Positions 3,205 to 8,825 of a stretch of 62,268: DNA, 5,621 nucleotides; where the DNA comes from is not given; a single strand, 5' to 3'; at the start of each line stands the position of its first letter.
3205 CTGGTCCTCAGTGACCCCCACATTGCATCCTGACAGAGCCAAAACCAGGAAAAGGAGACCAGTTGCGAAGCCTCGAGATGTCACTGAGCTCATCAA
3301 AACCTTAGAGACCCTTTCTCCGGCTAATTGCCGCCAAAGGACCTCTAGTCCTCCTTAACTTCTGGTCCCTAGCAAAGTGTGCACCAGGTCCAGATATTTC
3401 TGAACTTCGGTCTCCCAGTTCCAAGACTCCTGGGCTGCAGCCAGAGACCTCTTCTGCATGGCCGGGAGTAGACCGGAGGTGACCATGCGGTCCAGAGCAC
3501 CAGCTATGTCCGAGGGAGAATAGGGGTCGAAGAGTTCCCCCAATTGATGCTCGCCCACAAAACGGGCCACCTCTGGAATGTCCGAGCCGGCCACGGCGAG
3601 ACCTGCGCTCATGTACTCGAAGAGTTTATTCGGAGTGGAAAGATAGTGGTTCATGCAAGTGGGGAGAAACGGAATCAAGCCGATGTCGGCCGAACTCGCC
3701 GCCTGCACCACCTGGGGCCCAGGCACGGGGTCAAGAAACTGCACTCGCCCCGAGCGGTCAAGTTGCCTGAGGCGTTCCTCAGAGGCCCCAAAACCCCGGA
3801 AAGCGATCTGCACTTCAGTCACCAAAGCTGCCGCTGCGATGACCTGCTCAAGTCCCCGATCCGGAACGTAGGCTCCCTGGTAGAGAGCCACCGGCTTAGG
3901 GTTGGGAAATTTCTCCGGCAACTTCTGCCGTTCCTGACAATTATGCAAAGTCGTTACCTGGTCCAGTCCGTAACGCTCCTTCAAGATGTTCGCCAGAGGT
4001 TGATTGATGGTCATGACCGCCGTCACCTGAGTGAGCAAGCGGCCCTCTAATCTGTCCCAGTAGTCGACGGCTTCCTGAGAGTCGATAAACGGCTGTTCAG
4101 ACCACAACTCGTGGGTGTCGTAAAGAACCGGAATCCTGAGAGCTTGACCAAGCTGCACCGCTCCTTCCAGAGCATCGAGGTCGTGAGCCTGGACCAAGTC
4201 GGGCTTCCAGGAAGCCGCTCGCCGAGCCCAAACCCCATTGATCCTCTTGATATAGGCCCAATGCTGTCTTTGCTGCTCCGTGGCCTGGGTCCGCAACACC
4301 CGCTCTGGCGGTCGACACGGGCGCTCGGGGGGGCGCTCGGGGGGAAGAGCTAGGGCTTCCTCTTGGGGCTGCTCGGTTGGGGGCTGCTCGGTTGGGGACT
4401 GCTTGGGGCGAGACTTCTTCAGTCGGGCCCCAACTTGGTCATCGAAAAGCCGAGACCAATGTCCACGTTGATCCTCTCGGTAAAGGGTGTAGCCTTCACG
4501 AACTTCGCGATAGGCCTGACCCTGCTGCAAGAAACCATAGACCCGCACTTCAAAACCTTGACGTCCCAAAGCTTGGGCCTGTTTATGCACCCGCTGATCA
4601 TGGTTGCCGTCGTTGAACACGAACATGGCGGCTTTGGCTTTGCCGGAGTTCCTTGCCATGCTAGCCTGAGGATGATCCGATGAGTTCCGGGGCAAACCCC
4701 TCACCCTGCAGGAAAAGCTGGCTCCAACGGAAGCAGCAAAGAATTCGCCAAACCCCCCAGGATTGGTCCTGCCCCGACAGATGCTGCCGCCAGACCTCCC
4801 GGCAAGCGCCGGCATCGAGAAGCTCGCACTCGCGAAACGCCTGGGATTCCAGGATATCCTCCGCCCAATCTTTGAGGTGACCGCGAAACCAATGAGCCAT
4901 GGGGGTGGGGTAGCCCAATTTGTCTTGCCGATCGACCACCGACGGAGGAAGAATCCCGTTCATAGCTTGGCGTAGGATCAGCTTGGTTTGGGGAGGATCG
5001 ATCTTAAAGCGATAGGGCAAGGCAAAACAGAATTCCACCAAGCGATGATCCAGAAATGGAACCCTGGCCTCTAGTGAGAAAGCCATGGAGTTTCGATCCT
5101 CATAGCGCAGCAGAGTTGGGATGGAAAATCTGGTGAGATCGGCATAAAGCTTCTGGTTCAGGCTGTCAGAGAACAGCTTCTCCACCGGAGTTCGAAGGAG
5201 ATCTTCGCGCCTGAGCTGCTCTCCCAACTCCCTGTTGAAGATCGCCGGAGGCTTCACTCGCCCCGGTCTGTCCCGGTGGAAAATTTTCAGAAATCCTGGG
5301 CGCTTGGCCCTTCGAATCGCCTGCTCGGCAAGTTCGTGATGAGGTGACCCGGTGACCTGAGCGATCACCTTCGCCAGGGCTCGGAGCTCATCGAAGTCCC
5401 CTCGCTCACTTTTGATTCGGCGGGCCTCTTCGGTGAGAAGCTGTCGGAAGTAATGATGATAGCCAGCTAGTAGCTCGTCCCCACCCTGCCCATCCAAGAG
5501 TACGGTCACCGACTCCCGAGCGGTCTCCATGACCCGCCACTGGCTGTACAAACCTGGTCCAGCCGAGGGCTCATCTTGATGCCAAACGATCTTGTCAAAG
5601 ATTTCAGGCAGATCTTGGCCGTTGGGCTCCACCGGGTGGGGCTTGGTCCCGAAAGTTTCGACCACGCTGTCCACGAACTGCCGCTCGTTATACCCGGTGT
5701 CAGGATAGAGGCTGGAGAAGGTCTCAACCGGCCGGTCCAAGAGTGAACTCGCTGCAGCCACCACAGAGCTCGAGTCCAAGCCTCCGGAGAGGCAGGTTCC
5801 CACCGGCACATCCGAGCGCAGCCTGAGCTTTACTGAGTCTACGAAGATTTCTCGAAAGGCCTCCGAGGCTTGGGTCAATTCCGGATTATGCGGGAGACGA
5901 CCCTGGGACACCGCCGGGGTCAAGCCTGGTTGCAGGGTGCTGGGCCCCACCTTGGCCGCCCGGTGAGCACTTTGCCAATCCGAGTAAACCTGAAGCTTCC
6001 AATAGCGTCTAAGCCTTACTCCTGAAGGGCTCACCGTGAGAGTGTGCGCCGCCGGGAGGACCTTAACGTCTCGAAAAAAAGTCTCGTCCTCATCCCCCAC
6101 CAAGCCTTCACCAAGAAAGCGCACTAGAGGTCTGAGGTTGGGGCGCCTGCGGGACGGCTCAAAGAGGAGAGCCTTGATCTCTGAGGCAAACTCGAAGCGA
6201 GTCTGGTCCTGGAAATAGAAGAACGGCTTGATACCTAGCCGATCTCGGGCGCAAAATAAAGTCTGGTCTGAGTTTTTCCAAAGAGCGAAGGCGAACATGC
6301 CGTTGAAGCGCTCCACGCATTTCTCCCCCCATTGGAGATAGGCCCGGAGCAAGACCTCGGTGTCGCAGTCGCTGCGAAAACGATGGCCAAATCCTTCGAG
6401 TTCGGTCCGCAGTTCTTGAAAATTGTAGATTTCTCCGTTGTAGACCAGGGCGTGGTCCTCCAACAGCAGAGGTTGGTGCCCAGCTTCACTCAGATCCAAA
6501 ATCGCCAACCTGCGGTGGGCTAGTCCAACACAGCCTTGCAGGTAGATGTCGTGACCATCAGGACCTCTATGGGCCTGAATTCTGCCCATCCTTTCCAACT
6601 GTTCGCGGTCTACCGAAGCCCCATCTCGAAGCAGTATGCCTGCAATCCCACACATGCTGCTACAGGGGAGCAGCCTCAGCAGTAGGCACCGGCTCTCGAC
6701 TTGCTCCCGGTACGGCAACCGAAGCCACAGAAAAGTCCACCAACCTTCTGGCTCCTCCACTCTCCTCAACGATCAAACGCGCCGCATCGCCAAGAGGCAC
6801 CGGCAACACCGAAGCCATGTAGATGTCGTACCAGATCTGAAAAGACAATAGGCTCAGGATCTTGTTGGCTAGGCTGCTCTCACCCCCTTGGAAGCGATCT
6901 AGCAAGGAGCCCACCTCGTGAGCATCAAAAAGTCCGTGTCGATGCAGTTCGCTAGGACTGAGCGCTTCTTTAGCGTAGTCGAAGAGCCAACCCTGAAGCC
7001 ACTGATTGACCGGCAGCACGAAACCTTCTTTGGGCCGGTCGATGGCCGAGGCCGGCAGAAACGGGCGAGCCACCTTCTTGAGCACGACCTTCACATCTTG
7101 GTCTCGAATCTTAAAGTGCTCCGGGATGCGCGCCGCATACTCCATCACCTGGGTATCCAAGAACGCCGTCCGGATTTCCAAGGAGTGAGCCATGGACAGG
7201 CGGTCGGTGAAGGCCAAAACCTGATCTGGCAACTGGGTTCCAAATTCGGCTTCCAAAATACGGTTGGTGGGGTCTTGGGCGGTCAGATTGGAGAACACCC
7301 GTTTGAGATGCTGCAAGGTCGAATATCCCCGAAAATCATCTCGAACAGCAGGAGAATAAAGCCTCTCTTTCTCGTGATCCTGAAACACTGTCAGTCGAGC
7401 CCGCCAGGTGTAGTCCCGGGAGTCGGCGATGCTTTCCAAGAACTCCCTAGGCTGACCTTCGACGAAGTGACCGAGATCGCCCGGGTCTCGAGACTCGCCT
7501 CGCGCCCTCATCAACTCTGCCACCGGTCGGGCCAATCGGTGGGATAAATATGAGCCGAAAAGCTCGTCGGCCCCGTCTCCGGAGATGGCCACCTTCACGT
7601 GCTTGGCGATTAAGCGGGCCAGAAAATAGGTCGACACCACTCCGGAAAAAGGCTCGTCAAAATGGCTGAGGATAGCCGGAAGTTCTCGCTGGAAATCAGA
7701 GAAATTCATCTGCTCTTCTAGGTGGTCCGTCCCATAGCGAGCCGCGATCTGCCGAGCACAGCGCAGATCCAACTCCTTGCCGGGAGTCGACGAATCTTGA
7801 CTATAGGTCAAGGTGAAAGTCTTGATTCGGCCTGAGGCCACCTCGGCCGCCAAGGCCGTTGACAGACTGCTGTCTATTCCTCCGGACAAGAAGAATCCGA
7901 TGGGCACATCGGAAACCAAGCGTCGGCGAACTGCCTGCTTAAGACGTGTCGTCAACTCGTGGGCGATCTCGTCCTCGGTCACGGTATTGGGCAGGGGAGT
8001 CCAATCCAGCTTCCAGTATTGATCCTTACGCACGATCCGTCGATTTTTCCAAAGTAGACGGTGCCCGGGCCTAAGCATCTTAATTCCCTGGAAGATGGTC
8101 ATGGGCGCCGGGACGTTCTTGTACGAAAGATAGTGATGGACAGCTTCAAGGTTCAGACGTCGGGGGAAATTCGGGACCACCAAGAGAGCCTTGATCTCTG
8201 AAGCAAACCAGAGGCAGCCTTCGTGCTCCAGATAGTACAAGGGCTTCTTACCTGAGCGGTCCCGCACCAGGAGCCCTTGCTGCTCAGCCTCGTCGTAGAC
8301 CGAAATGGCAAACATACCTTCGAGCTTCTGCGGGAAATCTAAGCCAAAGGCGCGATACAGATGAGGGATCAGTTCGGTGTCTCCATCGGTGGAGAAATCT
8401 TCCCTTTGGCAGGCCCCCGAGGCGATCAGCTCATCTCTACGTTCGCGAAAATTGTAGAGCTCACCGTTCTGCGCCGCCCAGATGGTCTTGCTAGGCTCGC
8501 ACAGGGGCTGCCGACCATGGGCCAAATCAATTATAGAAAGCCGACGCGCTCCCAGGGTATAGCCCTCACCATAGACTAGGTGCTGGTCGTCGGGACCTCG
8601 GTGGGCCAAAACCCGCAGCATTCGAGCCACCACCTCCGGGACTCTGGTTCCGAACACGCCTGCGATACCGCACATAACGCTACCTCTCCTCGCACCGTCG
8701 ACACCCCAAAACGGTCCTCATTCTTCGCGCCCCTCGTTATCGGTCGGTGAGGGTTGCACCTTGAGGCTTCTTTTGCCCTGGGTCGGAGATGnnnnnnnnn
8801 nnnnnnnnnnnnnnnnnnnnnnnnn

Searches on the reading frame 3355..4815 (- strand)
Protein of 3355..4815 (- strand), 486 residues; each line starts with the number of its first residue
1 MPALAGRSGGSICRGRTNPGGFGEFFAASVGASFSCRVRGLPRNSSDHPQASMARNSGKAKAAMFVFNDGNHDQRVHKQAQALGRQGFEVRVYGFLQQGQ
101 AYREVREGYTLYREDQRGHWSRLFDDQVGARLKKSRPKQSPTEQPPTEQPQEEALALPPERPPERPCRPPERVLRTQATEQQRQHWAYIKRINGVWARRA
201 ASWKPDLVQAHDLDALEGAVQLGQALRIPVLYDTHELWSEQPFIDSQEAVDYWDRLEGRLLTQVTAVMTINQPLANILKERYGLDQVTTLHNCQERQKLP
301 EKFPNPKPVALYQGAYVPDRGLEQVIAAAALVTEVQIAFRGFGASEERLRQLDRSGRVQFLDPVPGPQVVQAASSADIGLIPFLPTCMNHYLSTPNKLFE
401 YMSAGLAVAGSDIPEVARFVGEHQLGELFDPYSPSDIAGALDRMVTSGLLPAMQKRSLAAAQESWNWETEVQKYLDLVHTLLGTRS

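Call 36: search_protein_families(library=pfam, proteins=[window:3355-4815:-], max_evalue=0.0001)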
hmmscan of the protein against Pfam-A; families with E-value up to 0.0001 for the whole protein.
window:3355-4815:- (486 aa): 4 families
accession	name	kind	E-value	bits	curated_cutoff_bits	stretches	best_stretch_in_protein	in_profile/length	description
PF13579.12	Glyco_trans_4_4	-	5.8e-13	49.9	29.7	1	158-292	26-157/158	Glycosyl transferase 4-like domain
PF13692.12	Glyco_trans_1_4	-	5.8e-12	46.5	27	1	308-445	2-140/142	Glycosyl transferases group 1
PF13439.12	Glyco_transf_4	-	1e-11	45.6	28.5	1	183-292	55-164/170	Glycosyltransferase Family 4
PF00534.26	Glycos_transf_1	-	4.7e-10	39.7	26.4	1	298-448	6-159/172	Glycosyl transferases group 1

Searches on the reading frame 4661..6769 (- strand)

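Call 36: search_protein_families(library=pfam, proteins=[window:4661-6769:-], max_evalue=0.0001)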
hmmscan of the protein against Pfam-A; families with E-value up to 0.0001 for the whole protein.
window:4661-6769:- (702 aa): 3 families
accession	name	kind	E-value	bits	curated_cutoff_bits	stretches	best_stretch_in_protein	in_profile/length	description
PF00733.27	Asn_synthase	-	2e-89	301.2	21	1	305-677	2-346/354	Asparagine synthase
PF13537.11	GATase_7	-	3e-45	153.6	25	1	85-202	1-122/123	Glutamine amidotransferase domain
PF13522.11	GATase_6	-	3.5e-42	143.9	27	1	70-197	1-130/130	Glutamine amidotransferase domain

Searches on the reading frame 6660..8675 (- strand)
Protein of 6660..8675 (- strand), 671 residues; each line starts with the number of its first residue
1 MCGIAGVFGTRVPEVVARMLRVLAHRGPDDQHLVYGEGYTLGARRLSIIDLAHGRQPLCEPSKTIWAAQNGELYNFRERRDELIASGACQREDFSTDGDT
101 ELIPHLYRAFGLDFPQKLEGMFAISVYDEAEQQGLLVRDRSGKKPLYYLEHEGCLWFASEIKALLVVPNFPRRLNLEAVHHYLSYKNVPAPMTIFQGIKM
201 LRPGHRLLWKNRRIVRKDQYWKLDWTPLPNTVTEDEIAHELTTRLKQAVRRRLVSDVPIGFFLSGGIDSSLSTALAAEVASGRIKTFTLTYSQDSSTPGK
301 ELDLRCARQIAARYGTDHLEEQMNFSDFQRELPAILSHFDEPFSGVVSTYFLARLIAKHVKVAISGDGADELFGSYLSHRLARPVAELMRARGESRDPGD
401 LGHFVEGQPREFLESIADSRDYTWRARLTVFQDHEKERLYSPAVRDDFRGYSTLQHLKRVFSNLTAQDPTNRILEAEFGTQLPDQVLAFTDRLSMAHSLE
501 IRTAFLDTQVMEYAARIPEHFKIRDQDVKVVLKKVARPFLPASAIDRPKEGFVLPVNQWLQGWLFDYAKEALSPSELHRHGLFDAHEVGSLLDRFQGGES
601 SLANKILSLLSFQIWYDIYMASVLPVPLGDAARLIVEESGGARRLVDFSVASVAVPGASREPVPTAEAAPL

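Call 36: search_protein_families(library=pfam, proteins=[window:6660-8675:-], max_evalue=0.0001)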
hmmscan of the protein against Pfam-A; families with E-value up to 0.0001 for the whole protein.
window:6660-8675:- (671 aa): 3 families
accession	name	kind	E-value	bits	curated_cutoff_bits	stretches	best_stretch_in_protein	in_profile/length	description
PF00733.27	Asn_synthase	-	1.3e-80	272.1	21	1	241-616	2-353/354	Asparagine synthase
PF13537.11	GATase_7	-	4.4e-36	124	25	1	44-165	2-122/123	Glutamine amidotransferase domain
PF13522.11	GATase_6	-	1.3e-28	100.1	27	1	28-160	1-130/130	Glutamine amidotransferase domain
